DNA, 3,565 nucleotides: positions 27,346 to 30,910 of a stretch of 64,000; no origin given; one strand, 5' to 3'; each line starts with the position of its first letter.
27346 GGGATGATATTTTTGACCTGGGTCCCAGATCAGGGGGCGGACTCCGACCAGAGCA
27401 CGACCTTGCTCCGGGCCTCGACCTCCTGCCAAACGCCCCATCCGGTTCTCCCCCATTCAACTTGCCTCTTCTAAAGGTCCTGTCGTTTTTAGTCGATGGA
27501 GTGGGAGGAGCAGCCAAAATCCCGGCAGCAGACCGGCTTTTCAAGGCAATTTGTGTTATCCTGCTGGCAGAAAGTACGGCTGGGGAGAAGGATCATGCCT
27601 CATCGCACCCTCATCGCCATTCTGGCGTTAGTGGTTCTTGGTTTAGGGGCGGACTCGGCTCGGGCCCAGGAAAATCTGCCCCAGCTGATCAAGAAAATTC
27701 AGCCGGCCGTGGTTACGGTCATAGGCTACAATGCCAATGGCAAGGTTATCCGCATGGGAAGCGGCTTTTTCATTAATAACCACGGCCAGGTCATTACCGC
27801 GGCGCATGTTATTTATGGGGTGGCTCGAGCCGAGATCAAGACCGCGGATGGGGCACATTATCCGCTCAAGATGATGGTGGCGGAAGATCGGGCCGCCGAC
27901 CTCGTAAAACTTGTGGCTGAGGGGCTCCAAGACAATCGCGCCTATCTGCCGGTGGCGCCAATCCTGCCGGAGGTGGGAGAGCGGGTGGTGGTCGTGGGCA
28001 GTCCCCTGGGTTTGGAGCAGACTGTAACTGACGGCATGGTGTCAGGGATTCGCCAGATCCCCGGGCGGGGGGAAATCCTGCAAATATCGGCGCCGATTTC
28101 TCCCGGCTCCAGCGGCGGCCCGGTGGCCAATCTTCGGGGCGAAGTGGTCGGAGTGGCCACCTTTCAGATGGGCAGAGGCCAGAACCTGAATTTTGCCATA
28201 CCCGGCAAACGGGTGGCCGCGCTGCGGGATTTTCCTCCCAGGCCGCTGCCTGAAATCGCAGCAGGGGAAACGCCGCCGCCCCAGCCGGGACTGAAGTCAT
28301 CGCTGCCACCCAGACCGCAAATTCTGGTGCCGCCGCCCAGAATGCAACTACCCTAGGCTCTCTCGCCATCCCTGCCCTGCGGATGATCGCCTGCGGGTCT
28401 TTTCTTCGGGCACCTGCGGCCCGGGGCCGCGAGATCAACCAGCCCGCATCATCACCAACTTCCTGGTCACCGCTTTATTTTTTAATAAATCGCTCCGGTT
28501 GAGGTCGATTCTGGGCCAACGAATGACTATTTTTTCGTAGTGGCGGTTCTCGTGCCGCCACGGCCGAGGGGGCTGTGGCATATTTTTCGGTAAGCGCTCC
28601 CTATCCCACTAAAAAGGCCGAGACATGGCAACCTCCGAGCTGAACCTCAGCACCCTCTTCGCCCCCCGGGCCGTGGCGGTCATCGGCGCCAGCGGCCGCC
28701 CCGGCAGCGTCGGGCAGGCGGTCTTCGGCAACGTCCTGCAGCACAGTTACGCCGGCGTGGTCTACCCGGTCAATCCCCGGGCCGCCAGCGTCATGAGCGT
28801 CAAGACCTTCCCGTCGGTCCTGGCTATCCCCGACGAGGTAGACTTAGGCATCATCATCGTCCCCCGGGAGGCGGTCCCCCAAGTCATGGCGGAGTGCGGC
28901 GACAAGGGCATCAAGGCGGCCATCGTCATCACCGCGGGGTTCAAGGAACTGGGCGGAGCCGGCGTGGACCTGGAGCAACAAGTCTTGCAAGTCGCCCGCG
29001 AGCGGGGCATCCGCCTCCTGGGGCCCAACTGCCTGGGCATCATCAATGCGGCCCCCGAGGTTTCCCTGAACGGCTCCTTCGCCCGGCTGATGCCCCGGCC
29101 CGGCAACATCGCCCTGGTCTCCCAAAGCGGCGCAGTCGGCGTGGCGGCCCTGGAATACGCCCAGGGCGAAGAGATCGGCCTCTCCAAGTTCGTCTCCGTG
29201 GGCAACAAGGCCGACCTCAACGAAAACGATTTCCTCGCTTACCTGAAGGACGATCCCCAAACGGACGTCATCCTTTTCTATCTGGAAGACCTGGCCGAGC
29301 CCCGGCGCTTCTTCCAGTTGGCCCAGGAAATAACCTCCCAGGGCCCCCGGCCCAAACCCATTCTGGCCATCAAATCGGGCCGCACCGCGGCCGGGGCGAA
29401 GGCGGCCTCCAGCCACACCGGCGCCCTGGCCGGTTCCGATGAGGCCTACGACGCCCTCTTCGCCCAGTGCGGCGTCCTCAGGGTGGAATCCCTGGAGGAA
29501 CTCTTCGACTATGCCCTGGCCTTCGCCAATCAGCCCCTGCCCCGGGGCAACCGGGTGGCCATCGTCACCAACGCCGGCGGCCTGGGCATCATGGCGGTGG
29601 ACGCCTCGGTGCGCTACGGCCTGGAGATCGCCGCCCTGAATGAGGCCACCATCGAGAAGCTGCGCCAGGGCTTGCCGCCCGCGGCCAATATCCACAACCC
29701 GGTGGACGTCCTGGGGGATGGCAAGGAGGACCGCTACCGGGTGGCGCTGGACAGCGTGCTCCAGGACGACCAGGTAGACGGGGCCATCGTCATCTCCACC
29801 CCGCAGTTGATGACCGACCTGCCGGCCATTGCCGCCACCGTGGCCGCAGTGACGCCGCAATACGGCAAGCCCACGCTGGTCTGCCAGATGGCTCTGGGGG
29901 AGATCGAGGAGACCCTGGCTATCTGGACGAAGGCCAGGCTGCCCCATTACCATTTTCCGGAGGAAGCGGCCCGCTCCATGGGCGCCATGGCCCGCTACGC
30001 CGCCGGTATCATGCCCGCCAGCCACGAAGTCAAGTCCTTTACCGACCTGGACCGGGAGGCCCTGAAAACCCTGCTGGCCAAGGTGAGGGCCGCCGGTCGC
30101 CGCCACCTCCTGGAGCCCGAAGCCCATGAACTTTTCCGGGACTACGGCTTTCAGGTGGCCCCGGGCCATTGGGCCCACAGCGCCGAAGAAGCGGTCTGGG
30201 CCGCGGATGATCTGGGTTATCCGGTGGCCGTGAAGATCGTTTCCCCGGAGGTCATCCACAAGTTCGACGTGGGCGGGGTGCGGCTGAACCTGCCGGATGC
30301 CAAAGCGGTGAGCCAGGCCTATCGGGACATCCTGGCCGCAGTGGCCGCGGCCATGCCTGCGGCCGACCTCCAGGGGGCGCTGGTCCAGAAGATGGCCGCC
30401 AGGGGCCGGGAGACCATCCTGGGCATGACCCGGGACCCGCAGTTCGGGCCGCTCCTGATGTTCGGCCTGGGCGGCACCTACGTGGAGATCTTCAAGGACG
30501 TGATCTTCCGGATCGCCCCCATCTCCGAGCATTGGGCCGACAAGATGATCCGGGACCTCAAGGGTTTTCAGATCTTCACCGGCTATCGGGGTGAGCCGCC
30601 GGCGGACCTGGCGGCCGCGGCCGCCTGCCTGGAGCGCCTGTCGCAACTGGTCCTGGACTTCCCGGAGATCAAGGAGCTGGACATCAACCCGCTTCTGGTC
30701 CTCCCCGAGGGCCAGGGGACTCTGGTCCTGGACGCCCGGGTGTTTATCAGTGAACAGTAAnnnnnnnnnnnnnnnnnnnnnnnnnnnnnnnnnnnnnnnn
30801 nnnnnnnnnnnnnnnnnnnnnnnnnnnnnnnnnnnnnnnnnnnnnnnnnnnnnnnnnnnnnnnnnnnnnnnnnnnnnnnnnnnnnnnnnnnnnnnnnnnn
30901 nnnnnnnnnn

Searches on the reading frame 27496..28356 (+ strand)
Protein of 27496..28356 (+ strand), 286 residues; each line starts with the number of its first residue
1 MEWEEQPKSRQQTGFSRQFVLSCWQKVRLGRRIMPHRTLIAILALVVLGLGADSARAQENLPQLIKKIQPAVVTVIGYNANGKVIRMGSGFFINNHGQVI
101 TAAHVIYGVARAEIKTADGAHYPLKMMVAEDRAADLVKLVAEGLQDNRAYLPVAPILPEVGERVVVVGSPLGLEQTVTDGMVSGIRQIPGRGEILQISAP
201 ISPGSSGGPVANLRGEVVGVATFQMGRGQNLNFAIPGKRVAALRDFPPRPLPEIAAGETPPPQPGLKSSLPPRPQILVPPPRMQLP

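Call 44: search_protein_families(library=pfam, max_evalue=0.00001, proteins=[window:27496-28356:+])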
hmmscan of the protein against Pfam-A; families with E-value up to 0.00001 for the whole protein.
window:27496-28356:+ (286 aa): 2 families
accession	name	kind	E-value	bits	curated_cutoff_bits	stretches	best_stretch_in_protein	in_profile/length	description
PF13365.12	Trypsin_2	-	1.2e-24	88.1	27.6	1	88-220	1-144/144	Trypsin-like peptidase domain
PF00089.32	Trypsin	-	3.3e-08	34.1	20.6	1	87-237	26-213/220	Trypsin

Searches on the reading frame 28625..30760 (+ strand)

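Call 44: search_protein_families(library=pfam, max_evalue=0.00001, proteins=[window:28625-30760:+])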
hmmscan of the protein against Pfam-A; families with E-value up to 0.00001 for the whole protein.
window:28625-30760:+ (711 aa): 5 families
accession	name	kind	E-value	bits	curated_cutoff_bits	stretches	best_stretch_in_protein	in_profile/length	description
PF13549.11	ATP-grasp_5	-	3.5e-81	272.2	27.6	1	487-708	2-221/221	ATP-grasp domain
PF13607.11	Succ_CoA_lig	-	4.6e-55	185.6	27.4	1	159-299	1-137/138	Succinyl-CoA ligase like flavodoxin domain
PF13380.12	CoA_binding_2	-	1.5e-22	80.7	22.8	1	15-141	1-115/116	CoA binding domain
PF02629.25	CoA_binding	-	1.7e-12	48.4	22.3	1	15-105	4-97/97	CoA binding domain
PF19045.5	Ligase_CoA_2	-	8e-08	32.9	23.7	1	311-459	1-155/162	Ligase-CoA domain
